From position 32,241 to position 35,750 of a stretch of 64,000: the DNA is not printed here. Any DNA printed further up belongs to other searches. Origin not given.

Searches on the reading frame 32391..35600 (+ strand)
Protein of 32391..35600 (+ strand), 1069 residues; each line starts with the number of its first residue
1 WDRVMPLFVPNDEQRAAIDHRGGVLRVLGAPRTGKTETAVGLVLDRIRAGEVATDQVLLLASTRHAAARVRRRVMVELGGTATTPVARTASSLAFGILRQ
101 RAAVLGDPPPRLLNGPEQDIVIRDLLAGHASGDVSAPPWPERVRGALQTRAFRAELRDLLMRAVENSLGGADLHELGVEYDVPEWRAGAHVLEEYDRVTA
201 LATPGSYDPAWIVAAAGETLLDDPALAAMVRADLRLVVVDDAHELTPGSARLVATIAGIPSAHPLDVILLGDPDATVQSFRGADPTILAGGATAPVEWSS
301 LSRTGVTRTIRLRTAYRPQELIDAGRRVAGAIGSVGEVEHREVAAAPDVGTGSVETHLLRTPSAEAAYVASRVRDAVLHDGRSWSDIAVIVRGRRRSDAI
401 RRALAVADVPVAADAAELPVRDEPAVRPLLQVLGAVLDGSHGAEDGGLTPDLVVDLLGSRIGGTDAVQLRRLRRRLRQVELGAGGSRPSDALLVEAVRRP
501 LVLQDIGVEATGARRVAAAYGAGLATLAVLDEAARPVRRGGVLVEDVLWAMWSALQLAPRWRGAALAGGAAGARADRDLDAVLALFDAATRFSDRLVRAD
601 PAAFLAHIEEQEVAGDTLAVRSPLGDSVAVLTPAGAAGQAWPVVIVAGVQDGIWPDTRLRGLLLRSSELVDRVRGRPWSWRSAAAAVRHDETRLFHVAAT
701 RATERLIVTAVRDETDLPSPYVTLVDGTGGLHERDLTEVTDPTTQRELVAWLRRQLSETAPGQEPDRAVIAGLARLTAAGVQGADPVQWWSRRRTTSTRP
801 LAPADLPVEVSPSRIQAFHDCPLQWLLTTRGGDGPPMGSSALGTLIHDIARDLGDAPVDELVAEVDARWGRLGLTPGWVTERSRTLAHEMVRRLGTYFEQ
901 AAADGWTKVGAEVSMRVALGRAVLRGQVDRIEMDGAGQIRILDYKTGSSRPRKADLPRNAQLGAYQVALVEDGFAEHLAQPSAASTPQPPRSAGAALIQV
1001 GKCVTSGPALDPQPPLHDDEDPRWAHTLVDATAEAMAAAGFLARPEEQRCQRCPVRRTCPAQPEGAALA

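Call 8: search_protein_families(library=pfam, proteins=[window:32391-35600:+], max_evalue=0.00001)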
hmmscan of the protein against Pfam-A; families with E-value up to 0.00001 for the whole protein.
window:32391-35600:+ (1069 aa): 4 families
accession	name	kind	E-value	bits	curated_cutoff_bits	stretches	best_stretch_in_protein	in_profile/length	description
PF12705.13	PDDEXK_1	-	9.1e-41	140.9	22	1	810-1060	2-247/247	PD-(D/E)XK nuclease superfamily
PF00580.27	UvrD-helicase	-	8.2e-21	75.3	23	1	11-288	2-263/271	UvrD/REP helicase N-terminal domain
PF13361.12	UvrD_C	-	6.7e-11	42.6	25.6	1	584-711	243-348/350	UvrD-like helicase C-terminal domain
PF13245.12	AAA_19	-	9.6e-07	29.5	25.1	1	14-280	1-133/134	AAA domain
